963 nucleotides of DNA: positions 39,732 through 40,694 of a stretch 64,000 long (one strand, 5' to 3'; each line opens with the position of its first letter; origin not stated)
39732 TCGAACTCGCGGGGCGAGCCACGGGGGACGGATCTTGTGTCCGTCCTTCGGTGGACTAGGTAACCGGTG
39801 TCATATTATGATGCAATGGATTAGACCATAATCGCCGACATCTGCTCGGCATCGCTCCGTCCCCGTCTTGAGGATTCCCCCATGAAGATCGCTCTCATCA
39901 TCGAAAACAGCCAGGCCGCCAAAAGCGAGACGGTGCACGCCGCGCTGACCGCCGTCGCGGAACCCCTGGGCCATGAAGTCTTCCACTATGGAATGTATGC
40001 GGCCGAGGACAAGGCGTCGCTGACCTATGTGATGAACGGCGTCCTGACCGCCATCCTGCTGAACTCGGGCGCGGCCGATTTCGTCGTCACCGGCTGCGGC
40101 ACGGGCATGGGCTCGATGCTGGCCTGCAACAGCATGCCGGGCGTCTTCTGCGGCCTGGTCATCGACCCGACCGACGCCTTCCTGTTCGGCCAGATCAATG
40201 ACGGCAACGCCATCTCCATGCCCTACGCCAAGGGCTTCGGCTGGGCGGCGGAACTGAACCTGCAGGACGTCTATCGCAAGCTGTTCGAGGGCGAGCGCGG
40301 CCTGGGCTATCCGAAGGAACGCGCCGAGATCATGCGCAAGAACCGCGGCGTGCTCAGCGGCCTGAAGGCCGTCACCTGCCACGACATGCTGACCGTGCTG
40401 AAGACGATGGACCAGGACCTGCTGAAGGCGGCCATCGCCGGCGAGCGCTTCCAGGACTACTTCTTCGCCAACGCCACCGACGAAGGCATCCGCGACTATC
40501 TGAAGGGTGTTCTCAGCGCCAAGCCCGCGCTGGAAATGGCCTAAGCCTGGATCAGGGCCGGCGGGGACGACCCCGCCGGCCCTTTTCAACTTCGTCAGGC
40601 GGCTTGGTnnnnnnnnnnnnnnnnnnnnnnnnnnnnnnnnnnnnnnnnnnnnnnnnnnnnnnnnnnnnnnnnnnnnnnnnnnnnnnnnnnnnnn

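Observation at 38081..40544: KduI and a DhuI-like RpiB-fold isomerase back to back: two non-homologous enzymes for one step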

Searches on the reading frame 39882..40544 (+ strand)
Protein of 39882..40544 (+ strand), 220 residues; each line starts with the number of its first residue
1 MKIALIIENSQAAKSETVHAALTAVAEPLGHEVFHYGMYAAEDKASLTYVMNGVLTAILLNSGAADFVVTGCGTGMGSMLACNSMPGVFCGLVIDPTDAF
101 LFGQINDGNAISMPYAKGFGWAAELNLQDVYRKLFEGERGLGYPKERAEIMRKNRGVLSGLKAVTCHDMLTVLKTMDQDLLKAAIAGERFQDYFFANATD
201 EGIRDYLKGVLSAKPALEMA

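Call 3: search_protein_families(library=pfam, proteins=[window:39882-40544:+])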
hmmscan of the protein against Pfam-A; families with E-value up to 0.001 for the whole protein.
window:39882-40544:+ (220 aa): 2 families
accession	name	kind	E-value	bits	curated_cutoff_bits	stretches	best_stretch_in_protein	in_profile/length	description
PF12408.13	DUF3666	-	6.2e-24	83.4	25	1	164-210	1-47/47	Ribose-5-phosphate isomerase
PF02502.23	LacAB_rpiB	-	1.7e-18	67.4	24.7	1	3-115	1-106/138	Ribose/Galactose Isomerase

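Call 4: search_protein_families(library=ncbifam, proteins=[window:39882-40544:+])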
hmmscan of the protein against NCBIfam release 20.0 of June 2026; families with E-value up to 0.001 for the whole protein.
window:39882-40544:+ (220 aa): 8 families
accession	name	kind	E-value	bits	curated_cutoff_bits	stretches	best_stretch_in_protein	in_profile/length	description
NF006753.0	PRK09273.1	equivalog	2.2e-96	321.3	137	1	1-211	1-210/211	hypothetical protein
NF004051.0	PRK05571.1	subfamily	2.5e-08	33.8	135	1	20-113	17-108/149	ribose-5-phosphate isomerase B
NF006381.0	PRK08622.1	equivalog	1.8e-07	31.1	234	1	22-113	18-106/171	galactose-6-phosphate isomerase subunit LacB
TIGR01119.1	lacB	equivalog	2e-07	30.9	312.55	1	22-112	18-105/171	galactose-6-phosphate isomerase subunit LacB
NF009258.0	PRK12615.1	equivalog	8.2e-06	25.8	325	1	24-109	20-102/171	galactose-6-phosphate isomerase subunit LacB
TIGR00689.1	rpiB_lacA_lacB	subfamily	4.2e-05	23.5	88.3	1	48-114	40-106/145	RpiB/LacA/LacB family sugar-phosphate isomerase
TIGR02133.1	RPI_actino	equivalog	8.3e-05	22.5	168.2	1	22-113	18-107/148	ribose-5-phosphate isomerase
TIGR01120.1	rpiB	equivalog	0.00045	20.2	138.65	1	28-113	23-105/143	ribose 5-phosphate isomerase B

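Call 5: search_solved_structures(query=window:39882-40544:+, max_evalue=0.001, show_alignments=3)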
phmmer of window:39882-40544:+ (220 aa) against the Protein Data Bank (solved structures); distinct sequences matched with E-value up to 0.001: 12.
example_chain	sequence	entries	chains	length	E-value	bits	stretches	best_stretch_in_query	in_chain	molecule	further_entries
3c5y_A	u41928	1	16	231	9.3e-115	384.3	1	1-209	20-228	Ribose/galactose isomerase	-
4u8e_A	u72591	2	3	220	1.2e-86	292.5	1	1-212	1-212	Putative uncharacterized protein gbs1892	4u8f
2ppw_A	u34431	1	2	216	5.9e-75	254.3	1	1-212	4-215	Conserved domain protein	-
3ono_A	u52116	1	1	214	5.7e-67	228.2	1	1-211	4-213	Ribose/Galactose Isomerase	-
3s5p_A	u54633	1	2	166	4.8e-07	32.5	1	27-114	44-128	Ribose 5-phosphate isomerase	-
3he8_A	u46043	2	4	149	1.1e-06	31.3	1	28-139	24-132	Ribose-5-phosphate isomerase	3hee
3ph3_A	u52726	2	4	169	1.6e-06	30.8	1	28-139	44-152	Ribose-5-phosphate isomerase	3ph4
6fxs_A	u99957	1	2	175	1.7e-05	27.4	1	39-113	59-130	Ribose 5-phosphate isomerase, putative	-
1o1x_A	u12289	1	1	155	1.9e-05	27.3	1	30-115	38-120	ribose-5-phosphate isomerase RpiB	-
2vvr_A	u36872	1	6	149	0.00074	22.1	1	30-113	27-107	RIBOSE-5-PHOSPHATE ISOMERASE B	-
3qd5_A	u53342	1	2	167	0.00088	21.8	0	4-91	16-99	putative ribose-5-phosphate isomerase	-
1nn4_A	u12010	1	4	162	0.00092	21.7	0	30-113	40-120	Ribose 5-phosphate isomerase B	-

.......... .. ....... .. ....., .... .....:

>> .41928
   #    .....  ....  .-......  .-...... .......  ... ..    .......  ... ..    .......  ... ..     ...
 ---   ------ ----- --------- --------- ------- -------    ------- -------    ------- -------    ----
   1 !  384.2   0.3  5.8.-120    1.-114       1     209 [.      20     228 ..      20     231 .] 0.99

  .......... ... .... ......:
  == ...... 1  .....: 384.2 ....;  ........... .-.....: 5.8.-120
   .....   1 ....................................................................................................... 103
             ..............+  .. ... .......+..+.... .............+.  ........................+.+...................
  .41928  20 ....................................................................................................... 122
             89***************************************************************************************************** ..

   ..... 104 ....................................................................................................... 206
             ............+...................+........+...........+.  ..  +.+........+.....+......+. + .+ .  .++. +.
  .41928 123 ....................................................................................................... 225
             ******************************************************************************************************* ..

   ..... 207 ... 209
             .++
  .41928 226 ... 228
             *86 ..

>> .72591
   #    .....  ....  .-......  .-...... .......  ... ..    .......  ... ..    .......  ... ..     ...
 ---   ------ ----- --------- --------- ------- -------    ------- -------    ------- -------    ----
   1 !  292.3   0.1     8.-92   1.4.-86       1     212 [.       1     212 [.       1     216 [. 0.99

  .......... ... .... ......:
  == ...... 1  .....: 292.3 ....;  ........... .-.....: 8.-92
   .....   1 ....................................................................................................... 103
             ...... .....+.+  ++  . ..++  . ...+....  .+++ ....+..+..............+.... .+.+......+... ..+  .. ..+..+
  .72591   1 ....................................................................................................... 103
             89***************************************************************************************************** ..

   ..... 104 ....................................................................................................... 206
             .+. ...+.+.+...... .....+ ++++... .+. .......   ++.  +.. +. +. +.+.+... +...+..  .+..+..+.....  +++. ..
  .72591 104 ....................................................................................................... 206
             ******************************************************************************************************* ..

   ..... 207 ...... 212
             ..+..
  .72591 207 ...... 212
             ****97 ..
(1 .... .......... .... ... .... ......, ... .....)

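Call 17: find_related_loci(query=window:39882-40544:+, collection=genome_contigs, flank=8000)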
Query window:39882-40544:+ (220 aa) in genome_contigs; peptide patterns used: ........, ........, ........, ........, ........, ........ (x = any residue, [..] = any of these).
600 stretches matched a pattern (row limit reached: there are more); 552 encode a relative of the query (tblastn E <= 1e-3); the best 80 are kept; 80 distinct loci.
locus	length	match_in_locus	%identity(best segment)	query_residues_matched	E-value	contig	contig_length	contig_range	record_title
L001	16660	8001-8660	96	1-220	1e-144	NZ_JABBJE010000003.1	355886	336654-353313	Brevundimonas huaxiensis strain 090558 contig00003, whole genome shotgun sequence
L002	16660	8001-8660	96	1-220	3e-144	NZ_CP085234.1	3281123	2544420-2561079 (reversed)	Brevundimonas vesicularis strain ADH2-360 chromosome, complete genome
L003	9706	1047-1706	96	1-220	4e-144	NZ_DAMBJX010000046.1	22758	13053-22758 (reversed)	MAG: Brevundimonas vesicularis isolate CTOTU48968 NODE_132_length_22758_cov_4.828349, whole genome shotgun sequence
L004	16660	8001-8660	96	1-220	1e-143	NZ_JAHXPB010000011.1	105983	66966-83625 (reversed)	Brevundimonas sp. EYE_349 Seq_11, whole genome shotgun sequence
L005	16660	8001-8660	95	1-220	2e-142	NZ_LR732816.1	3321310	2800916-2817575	Brevundimonas sp. G8 isolate Brevundimonas sp. G8, whole genome shotgun sequence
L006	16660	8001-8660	95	1-220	5e-142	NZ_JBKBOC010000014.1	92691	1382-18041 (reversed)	MAG: Brevundimonas sp. isolate 21I_057.bin.11 NODE_68_length_92691_cov_153.495452, whole genome shotgun sequence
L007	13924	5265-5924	95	1-220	4e-142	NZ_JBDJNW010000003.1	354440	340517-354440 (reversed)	Brevundimonas intermedia strain TWI308 contig00003, whole genome shotgun sequence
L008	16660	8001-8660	95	1-220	6e-142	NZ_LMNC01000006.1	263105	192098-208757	Brevundimonas sp. Leaf280 contig_6, whole genome shotgun sequence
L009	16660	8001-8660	95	1-220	7e-142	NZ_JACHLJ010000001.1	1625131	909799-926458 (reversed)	Brevundimonas vesicularis strain S00192 Ga0436329_01, whole genome shotgun sequence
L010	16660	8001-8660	95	1-220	2e-141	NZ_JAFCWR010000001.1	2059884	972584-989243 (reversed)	Brevundimonas sp. TWP2-1 NODE_1_length_2059884_cov_121.529278, whole genome shotgun sequence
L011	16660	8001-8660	94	1-220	2e-140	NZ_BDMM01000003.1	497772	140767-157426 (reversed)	Brevundimonas sp. SH203, whole genome shotgun sequence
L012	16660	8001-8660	93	1-220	1e-139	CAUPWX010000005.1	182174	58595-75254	MAG TPA_asm: uncultured Brevundimonas sp. isolate ERR9969055_bin.6_MetaWRAP_v1.3_MAG genome assembly, contig: ERZ2161611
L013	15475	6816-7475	92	1-220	2e-138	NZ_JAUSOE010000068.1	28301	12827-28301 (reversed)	MAG: Brevundimonas sp. isolate E21_concoct.bin.33 E21_k141_163075, whole genome shotgun sequence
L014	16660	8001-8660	93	1-220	7e-138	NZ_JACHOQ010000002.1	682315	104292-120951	Brevundimonas aurantiaca strain DSM 4731 Ga0373201_02, whole genome shotgun sequence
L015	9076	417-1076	90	1-220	8e-138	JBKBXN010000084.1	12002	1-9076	MAG: Brevundimonas sp. isolate 21H_026.bin.11 NODE_84_length_12002_cov_6.161677, whole genome shotgun sequence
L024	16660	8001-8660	88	1-220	2e-133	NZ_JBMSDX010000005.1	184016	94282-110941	Brevundimonas sp. VNH65 contig5, whole genome shotgun sequence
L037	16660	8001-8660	86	1-220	2e-130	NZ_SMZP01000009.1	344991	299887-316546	Caulobacter sp. RHG1 Contig9, whole genome shotgun sequence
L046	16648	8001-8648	87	1-217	4e-129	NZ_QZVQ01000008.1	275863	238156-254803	Croceibacterium ferulae strain SX2RGS8 contig008, whole genome shotgun sequence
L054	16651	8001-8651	86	1-217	7e-129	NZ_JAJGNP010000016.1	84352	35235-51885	Sphingobium soli strain FXH275-2 NODE_16_length_84352_cov_173.364164, whole genome shotgun sequence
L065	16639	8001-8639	86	1-213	1e-127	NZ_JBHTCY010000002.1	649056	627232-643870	Brevundimonas sp. GCM10030266 strain CPCC 101690 spades_K_default_2, whole genome shotgun sequence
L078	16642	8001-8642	84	1-214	2e-125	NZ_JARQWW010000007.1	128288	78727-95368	Caulobacter segnis strain FS NODE_7_length_128288_cov_154.165430, whole genome shotgun sequence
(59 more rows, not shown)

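Call 32: search_protein_families(library=pfam, proteins=[L024:5733-7133:+, L024:7253-7822:-, L024:8728-10206:-, L024:10283-12619:+, L037:5754-7868:+, L037:8833-9486:+, L046:7093-7833:+, L046:6343-7056:-, L046:8702-9853:-, L046:3815-6346:-])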
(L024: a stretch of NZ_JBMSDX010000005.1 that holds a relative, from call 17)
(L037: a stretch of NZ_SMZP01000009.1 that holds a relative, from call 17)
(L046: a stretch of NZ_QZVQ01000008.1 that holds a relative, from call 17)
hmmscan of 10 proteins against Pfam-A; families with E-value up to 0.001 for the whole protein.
L024:5733-7133:+ (466 aa): 5 families
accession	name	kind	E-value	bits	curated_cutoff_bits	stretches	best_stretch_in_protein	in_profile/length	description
PF09856.14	ScfRs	-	5.9e-59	198.9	24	1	309-461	1-157/157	Short-chain fatty acyl coenzyme A regulator, C-terminal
PF06114.19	Peptidase_M78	-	8.8e-22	77.7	22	1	185-308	2-123/123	IrrE N-terminal-like domain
PF01381.28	HTH_3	-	6.6e-10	39.3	23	1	13-65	1-53/55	Helix-turn-helix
PF12844.13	HTH_19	-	6.5e-09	36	30.2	1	13-63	4-54/64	Helix-turn-helix domain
PF13560.12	HTH_31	-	9e-09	36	27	1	12-64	5-58/64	Helix-turn-helix domain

L024:7253-7822:- (189 aa): 1 family
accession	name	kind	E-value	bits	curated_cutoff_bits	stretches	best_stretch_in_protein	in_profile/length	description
PF03358.20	FMN_red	-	1.4e-32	112.8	24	1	5-145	1-141/152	NADPH-dependent FMN reductase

L024:8728-10206:- (492 aa): 1 family
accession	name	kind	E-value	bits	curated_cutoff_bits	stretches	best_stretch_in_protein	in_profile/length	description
PF08238.18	Sel1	-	2e-12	47.6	30.7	1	79-112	2-35/36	Sel1 repeat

L024:10283-12619:+ (778 aa): 2 families
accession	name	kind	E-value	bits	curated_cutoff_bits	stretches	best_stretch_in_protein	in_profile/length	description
PF13481.12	AAA_25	-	3.8e-31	108.7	27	1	446-607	19-194/195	AAA domain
PF08707.16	PriCT_2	-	1.4e-21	77.1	22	1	343-418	1-77/77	Primase C terminal 2 (PriCT-2)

L037:5754-7868:+ (704 aa): 2 families
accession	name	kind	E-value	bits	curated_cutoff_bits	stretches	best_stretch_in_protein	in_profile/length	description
PF00370.27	FGGY_N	-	8e-71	238.9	28.8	1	214-458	2-245/245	FGGY family of carbohydrate kinases, N-terminal domain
PF02782.22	FGGY_C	-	2.3e-35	122.6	27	1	468-659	2-197/198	FGGY family of carbohydrate kinases, C-terminal domain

L037:8833-9486:+ (217 aa): 0 families

L046:7093-7833:+ (246 aa): 3 families
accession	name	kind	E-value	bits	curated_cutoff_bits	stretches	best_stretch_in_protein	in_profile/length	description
PF13472.12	Lipase_GDSL_2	-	8.9e-30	104.9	32.9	1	66-226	1-175/178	GDSL-like Lipase/Acylhydrolase family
PF00657.28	Lipase_GDSL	-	3.3e-17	63.8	23.6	1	64-232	1-206/208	GDSL-like Lipase/Acylhydrolase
PF25182.1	NonGDSL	-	2e-09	37.5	80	1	63-171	29-139/220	Non-GDSL lipase-like family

L046:6343-7056:- (237 aa): 3 families
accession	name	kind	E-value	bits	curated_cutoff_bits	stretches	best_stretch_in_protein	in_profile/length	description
PF00005.33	ABC_tran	-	8.4e-33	114.3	25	1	30-176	1-136/137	ABC transporter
PF13304.12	AAA_21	-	8e-07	29.8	27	0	44-75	3-37/304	AAA domain, putative AbiEii toxin, Type IV TA system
PF02463.25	SMC_N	-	5e-06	26.5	40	0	147-221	135-211/220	RecF/RecN/SMC N terminal domain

L046:8702-9853:- (383 aa): 6 families
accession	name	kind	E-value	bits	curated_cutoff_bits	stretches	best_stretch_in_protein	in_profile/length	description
PF02463.25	SMC_N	-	1.4e-13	51.2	40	1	21-350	1-187/220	RecF/RecN/SMC N terminal domain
PF13304.12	AAA_21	-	2.6e-12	47.8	27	2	283-353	228-293/304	AAA domain, putative AbiEii toxin, Type IV TA system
PF13175.12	AAA_15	-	2.7e-07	31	32.1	1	21-65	1-46/374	AAA ATPase domain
PF13476.12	AAA_23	-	1.3e-05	26.3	27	1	24-64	1-41/201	AAA domain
PF13558.12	SbcC_Walker_B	-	0.00027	21.5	27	1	293-347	33-89/90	SbcC/RAD50-like, Walker B motif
PF13401.12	AAA_22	-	0.00035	21.3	27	0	41-84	4-33/130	AAA domain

L046:3815-6346:- (843 aa): 2 families
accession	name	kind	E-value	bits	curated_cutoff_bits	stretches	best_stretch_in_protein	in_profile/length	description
PF02687.27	FtsX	-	3.1e-15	56.7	25.5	2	723-834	3-118/120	FtsX-like permease C-terminal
PF12704.14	MacB_PCD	-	3.2e-08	34.6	27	1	31-229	5-205/207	MacB-like periplasmic core domain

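Call 33: search_protein_families(library=pfam, proteins=[L054:6816-7748:-, L054:5134-6996:-, L054:9694-10818:-, L054:10828-12144:+, L078:5284-6033:+, L078:8691-9812:-, L078:9812-10867:-, L078:10875-11609:-, L078:11864-14503:+, L078:3330-4391:+])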
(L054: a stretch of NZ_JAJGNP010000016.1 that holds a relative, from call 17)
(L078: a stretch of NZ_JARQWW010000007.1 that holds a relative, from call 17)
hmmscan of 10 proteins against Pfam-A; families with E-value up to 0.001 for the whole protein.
L054:6816-7748:- (310 aa): 4 families
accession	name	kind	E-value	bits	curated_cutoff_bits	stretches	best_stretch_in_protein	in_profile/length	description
PF00005.33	ABC_tran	-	3.3e-31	109.1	25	1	27-169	1-137/137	ABC transporter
PF13304.12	AAA_21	-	7.5e-12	46.4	27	1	107-198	220-298/304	AAA domain, putative AbiEii toxin, Type IV TA system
PF02463.25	SMC_N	-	4.4e-05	23.4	40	0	139-206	135-208/220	RecF/RecN/SMC N terminal domain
PF13732.12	DrrA1-3_C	-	0.00017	22.6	27.4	1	233-306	12-80/81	ATP-binding protein DrrA1-3-like, C-terminal domain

L054:5134-6996:- (620 aa): 6 families
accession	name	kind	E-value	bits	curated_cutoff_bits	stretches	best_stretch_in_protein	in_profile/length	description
PF00890.30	FAD_binding_2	-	1.3e-97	328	20.4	1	89-479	1-414/414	FAD binding domain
PF02910.25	Succ_DH_flav_C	-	4.2e-15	56.3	20.8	1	528-608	2-88/130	Fumarate reductase flavoprotein C-term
PF03486.20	HI0933_like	-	8.3e-09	35.7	50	0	88-118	1-32/244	HI0933-like protein Rossmann domain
PF07992.20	Pyr_redox_2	-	8.5e-08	32.4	26.1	1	88-115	1-29/291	Pyridine nucleotide-disulphide oxidoreductase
PF01266.30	DAO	-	4.7e-06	26.8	27.9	1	89-140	1-56/353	FAD dependent oxidoreductase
PF01946.23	Thi4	-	9e-06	25.5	26.2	1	87-130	17-61/235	Thi4 family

L054:9694-10818:- (374 aa): 2 families
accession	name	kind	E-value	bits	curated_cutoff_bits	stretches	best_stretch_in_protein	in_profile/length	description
PF02769.27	AIRS_C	-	5.2e-35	121.3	23.1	1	187-351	1-150/156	AIR synthase related protein, C-terminal domain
PF00586.29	AIRS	-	8.5e-23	81.3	24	1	70-175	14-112/112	AIR synthase related protein, N-terminal domain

L054:10828-12144:+ (438 aa): 0 families

L078:5284-6033:+ (249 aa): 4 families
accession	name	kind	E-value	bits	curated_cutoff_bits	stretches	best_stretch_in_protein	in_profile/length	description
PF08445.16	FR47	-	1.3e-15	57.6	22.1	1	164-238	7-80/86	FR47-like protein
PF00583.31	Acetyltransf_1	-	1.1e-11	45.5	20.7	1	153-235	33-116/116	Acetyltransferase (GNAT) family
PF13508.13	Acetyltransf_7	-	4.7e-08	33.7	27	1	154-236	3-83/84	Acetyltransferase (GNAT) domain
PF13673.13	Acetyltransf_10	-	0.00085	19.7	23.6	0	175-237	47-109/128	Acetyltransferase (GNAT) domain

L078:8691-9812:- (373 aa): 3 families
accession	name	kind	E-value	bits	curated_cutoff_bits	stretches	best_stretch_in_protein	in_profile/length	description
PF01979.26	Amidohydro_1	-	6.4e-28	98.4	25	1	51-371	2-342/345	Amidohydrolase family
PF07969.17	Amidohydro_3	-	6.8e-09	36.2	29.7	1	319-362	404-448/472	Amidohydrolase family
PF22643.2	NagA_N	-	1.5e-07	31.9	27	1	4-51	3-51/51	NagA composite domain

L078:9812-10867:- (351 aa): 1 family
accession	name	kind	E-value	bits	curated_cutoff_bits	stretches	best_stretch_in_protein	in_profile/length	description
PF01380.27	SIS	-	6.5e-34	117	25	2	210-293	2-84/131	SIS domain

L078:10875-11609:- (244 aa): 3 families
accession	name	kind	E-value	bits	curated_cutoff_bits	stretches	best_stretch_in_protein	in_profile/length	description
PF07702.18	UTRA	-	1.1e-37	129.4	23.8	1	101-237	1-141/141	UTRA domain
PF00392.27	GntR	-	7.3e-22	77.2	27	1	18-81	1-64/64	Bacterial regulatory proteins, gntR family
PF08220.18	HTH_DeoR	-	0.00052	20.1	21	1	46-76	19-49/57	DeoR-like helix-turn-helix domain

L078:11864-14503:+ (879 aa): 3 families
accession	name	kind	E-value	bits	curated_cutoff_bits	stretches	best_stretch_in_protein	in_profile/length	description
PF00593.30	TonB_dep_Rec_b-barrel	-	8e-30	105.5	27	1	540-846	155-436/436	TonB dependent receptor-like, beta-barrel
PF07715.20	Plug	-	6.8e-17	62.4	23.9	1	50-167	3-107/107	TonB-dependent Receptor Plug Domain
PF14905.12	OMP_b-brl_3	-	1.6e-15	57.5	27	1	536-822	89-353/408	Outer membrane protein beta-barrel family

L078:3330-4391:+ (353 aa): 2 families
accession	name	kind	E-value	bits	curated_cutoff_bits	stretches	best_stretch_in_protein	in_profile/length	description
PF06580.19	His_kinase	-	3.7e-23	82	25.2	1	159-239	1-81/81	Histidine kinase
PF02518.31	HATPase_c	-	3.8e-05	24.5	26.4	1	258-343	9-109/111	Histidine kinase-, DNA gyrase B-, and HSP90-like ATPase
